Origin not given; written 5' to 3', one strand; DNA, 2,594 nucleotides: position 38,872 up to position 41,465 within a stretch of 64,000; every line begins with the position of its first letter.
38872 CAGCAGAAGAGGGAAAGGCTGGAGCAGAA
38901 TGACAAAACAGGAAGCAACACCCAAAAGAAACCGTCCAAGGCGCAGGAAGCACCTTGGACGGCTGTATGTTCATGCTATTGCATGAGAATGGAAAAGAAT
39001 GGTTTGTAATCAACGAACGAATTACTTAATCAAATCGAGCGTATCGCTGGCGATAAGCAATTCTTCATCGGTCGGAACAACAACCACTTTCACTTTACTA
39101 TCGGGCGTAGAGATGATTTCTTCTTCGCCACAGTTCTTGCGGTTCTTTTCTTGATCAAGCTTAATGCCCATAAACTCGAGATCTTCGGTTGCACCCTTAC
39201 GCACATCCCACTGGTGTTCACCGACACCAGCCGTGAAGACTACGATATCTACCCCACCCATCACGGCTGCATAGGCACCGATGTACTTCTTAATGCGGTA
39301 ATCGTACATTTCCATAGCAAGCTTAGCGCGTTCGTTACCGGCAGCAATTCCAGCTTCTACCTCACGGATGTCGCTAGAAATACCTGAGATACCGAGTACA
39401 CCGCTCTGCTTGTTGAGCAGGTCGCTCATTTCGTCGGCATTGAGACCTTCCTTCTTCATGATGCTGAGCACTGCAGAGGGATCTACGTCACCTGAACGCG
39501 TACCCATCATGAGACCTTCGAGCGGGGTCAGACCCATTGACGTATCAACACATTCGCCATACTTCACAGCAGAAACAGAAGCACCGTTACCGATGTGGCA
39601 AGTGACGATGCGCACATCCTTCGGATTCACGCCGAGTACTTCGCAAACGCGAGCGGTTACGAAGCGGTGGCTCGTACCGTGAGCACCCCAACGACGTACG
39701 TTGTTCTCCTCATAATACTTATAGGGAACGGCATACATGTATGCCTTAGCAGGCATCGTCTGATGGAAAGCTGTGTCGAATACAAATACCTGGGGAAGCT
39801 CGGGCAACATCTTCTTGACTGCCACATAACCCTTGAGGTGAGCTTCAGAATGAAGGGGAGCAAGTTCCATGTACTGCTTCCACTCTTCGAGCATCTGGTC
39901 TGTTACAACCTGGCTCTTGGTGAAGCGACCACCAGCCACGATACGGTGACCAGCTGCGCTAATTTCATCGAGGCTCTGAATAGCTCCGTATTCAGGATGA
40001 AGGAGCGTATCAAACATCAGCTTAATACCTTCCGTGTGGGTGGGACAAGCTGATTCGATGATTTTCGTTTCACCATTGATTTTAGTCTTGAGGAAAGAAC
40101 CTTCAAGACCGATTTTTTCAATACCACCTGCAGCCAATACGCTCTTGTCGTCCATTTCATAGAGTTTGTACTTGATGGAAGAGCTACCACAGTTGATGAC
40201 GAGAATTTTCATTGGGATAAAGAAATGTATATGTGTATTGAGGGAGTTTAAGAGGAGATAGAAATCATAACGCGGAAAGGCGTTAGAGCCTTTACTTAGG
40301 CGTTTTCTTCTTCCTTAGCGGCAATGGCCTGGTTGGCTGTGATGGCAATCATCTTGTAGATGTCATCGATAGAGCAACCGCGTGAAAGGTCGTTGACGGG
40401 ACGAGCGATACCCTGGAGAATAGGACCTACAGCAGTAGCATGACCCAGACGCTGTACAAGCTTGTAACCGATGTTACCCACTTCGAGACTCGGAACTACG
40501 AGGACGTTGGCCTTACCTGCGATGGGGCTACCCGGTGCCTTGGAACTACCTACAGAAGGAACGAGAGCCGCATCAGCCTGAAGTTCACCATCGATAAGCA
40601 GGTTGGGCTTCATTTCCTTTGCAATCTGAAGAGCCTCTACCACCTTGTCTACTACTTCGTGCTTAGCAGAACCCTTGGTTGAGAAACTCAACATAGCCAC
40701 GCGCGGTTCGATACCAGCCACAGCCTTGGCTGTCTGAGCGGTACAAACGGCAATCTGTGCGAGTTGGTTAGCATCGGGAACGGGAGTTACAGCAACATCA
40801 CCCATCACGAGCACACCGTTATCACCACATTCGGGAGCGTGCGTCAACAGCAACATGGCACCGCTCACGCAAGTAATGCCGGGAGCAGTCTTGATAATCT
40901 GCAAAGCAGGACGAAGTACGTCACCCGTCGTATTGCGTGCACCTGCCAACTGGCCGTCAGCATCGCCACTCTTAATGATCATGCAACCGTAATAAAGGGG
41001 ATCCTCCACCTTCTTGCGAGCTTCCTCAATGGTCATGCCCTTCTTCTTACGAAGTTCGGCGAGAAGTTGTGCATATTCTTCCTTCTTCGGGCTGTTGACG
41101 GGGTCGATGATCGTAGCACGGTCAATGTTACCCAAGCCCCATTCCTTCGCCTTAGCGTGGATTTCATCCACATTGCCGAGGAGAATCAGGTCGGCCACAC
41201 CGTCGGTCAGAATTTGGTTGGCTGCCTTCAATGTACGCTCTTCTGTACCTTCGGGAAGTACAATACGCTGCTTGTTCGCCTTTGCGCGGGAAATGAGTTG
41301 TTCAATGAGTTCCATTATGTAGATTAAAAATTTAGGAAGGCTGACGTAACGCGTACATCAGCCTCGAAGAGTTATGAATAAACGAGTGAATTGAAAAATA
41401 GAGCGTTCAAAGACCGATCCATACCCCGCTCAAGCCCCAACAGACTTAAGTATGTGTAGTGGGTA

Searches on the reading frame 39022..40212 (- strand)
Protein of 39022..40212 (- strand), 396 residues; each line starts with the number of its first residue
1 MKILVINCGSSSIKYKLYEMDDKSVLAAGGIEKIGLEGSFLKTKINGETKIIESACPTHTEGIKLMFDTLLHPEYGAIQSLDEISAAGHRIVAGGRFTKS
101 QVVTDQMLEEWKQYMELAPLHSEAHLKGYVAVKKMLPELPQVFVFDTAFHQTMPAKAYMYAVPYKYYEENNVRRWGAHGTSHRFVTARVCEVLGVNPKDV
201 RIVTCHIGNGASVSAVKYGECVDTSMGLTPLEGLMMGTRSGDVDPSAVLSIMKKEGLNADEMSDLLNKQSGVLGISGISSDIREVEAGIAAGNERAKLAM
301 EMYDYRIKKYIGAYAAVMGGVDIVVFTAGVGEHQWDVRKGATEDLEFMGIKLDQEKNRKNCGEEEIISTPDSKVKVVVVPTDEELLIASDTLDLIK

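Call 7: search_protein_families(library=pfam, proteins=[window:39022-40212:-])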
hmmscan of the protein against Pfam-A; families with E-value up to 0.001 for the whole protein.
window:39022-40212:- (396 aa): 1 family
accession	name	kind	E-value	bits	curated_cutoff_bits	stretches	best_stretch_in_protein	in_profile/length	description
PF00871.23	Acetate_kinase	-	3.3e-149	497.3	22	1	2-388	1-391/392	Acetokinase family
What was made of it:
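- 39022..40212 (-): ackA, acetate kinase. This is the gene upstream of the array in the direction of transcription. Pfam PF00871, E = 3e-149 (call 7).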

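Call 9: find_encoding_contigs(protein=window:39022-40212:-, flank=10000, max_places=10)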
Protein window:39022-40212:- (396 aa): 24 contigs read that carry it; 10 places shown.
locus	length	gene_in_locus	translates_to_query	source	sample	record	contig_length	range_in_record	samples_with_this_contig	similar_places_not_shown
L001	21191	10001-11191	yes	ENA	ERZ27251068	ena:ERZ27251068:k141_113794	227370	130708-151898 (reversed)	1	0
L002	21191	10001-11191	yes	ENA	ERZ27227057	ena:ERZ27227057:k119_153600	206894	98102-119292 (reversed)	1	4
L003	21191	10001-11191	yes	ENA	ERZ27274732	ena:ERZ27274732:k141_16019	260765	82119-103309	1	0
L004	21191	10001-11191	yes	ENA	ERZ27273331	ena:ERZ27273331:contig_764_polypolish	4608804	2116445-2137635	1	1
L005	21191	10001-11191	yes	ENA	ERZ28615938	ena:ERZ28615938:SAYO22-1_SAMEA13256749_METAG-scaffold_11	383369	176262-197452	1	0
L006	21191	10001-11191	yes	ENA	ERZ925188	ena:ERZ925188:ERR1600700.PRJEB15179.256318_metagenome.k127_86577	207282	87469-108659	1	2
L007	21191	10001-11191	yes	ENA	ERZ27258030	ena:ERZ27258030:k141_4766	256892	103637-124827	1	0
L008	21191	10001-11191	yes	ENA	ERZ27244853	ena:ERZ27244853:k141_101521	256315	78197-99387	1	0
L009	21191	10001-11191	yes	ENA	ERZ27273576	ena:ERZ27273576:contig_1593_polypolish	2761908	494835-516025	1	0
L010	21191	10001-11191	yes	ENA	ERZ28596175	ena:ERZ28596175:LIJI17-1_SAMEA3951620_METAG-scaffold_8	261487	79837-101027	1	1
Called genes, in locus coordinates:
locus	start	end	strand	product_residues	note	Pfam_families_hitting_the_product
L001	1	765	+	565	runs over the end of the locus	PF00329:Complex1_30kDa, PF00346:Complex1_49kDa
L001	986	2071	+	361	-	PF00146:NADHdh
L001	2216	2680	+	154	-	PF17179:Fer4_22 (faint), PF13237:Fer4_10 (weak), PF00037:Fer4 (weak), PF13183:Fer4_8, PF14697:Fer4_21, PF12838:Fer4_7, PF13187:Fer4_9, PF00037:Fer4 (weak), +6 more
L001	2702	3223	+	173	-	PF00499:Oxidored_q3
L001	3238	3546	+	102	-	PF00420:Oxidored_q2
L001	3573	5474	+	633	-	PF00662:Proton_antipo_N, PF00361:Proton_antipo_M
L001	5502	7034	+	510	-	PF00361:Proton_antipo_M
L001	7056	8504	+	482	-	PF00361:Proton_antipo_M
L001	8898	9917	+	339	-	PF01515:PTA_PTB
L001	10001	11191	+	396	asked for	PF00871:Acetate_kinase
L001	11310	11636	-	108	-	-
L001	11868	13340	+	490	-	PF02321:OEP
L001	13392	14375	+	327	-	PF00364:Biotin_lipoyl (faint), PF25917:BSH_RND, PF25984:BSH_YknX (faint), PF25881:HH_YBHG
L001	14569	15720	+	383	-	PF12698:ABC2_membrane_3, PF01061:ABC2_membrane (weak)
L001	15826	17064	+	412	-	PF12698:ABC2_membrane_3, PF01061:ABC2_membrane (weak)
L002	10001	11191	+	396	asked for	PF00871:Acetate_kinase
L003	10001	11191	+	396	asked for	PF00871:Acetate_kinase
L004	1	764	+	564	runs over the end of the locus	PF00329:Complex1_30kDa, PF00346:Complex1_49kDa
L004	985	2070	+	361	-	PF00146:NADHdh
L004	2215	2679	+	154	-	PF17179:Fer4_22 (faint), PF13237:Fer4_10 (weak), PF00037:Fer4 (weak), PF13183:Fer4_8, PF14697:Fer4_21, PF12838:Fer4_7, PF13187:Fer4_9, PF00037:Fer4 (weak), +6 more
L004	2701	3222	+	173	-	PF00499:Oxidored_q3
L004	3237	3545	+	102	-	PF00420:Oxidored_q2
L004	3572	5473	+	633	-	PF00662:Proton_antipo_N, PF00361:Proton_antipo_M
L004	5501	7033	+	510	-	PF00361:Proton_antipo_M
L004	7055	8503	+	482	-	PF00361:Proton_antipo_M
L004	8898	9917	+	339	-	PF01515:PTA_PTB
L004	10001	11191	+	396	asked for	PF00871:Acetate_kinase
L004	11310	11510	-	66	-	-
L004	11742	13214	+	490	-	PF02321:OEP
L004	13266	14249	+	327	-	PF00364:Biotin_lipoyl (faint), PF25917:BSH_RND, PF25984:BSH_YknX (faint), PF25881:HH_YBHG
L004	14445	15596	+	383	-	PF12698:ABC2_membrane_3, PF01061:ABC2_membrane (weak)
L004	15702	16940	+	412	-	PF12698:ABC2_membrane_3, PF01061:ABC2_membrane (weak)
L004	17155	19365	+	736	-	PF03739:LptF_LptG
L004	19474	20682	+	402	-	PF00926:DHBP_synthase, PF00925:GTP_cyclohydro2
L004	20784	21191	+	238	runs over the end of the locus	PF01027:Bax1-I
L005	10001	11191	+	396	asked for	PF00871:Acetate_kinase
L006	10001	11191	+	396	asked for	PF00871:Acetate_kinase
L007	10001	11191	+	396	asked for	PF00871:Acetate_kinase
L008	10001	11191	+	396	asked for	PF00871:Acetate_kinase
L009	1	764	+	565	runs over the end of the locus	PF00329:Complex1_30kDa, PF00346:Complex1_49kDa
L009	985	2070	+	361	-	PF00146:NADHdh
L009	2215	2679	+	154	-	PF17179:Fer4_22 (faint), PF13237:Fer4_10 (weak), PF00037:Fer4 (weak), PF13183:Fer4_8, PF14697:Fer4_21, PF12838:Fer4_7, PF13187:Fer4_9, PF00037:Fer4 (weak), +6 more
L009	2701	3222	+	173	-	PF00499:Oxidored_q3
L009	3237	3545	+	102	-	PF00420:Oxidored_q2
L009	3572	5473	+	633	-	PF00662:Proton_antipo_N, PF00361:Proton_antipo_M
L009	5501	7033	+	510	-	PF00361:Proton_antipo_M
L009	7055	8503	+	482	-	PF00361:Proton_antipo_M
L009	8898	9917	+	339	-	PF01515:PTA_PTB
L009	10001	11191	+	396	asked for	PF00871:Acetate_kinase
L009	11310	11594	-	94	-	-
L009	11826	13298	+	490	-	PF02321:OEP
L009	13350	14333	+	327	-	PF00364:Biotin_lipoyl (faint), PF25917:BSH_RND, PF25984:BSH_YknX (faint), PF25881:HH_YBHG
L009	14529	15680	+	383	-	PF12698:ABC2_membrane_3, PF01061:ABC2_membrane (weak)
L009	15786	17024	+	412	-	PF12698:ABC2_membrane_3, PF01061:ABC2_membrane (weak)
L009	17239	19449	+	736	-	PF03739:LptF_LptG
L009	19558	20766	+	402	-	PF00926:DHBP_synthase, PF00925:GTP_cyclohydro2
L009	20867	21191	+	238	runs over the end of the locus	PF01027:Bax1-I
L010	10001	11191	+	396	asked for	PF00871:Acetate_kinase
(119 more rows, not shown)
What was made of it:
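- On CRISPR array: The neighbouring genes are ackA, pta, nuo and efflux genes (calls 7, 9).
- Tried and rejected: ORFs run through the array on both strands because 42 is a multiple of 3, and gene callers annotate them with lengths that follow copy number (call 9).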

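Call 53: list_cluster_members(proteins=[window:39022-40212:-, window:36999-38471:-])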
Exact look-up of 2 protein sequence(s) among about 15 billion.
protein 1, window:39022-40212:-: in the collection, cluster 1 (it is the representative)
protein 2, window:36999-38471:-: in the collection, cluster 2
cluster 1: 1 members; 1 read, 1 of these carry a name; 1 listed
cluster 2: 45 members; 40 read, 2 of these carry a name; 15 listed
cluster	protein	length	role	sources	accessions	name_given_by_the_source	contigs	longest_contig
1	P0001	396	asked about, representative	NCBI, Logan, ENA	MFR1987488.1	MAG: acetate kinase [Prevotellamassilia sp.]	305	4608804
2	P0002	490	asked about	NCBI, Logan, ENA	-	-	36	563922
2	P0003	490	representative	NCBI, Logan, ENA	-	-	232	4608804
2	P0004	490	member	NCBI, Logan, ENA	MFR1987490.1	MAG: TolC family protein [Prevotellamassilia sp.]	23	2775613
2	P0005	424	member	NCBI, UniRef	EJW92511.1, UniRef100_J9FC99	outer membrane efflux protein [gut metagenome] | Outer membrane efflux protein n=1 Tax=gut metagenome TaxID=749906 RepID=J9FC99_9ZZZZ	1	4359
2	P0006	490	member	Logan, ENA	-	-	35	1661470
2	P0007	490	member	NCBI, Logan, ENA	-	-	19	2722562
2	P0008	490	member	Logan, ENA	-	-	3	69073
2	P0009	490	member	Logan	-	-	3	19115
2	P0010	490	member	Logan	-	-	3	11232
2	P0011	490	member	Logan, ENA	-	-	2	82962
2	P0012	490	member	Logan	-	-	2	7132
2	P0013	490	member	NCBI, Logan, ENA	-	-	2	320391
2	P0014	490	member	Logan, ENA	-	-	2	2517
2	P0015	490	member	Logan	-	-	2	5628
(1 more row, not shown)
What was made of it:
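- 39022..40212 (-): NCBI names the identical protein 'acetate kinase [Prevotellamassilia sp.]' (call 53).
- Tried and rejected: The organism name came from NCBI protein titles instead (call 53).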

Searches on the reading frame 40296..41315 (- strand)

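Call 7: search_protein_families(library=pfam, proteins=[window:40296-41315:-])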
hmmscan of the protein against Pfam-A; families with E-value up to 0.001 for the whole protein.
window:40296-41315:- (339 aa): 1 family
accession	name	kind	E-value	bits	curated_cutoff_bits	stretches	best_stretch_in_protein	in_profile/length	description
PF01515.24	PTA_PTB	-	4.7e-122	407.8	24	1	3-327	2-319/319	Phosphate acetyl/butaryl transferase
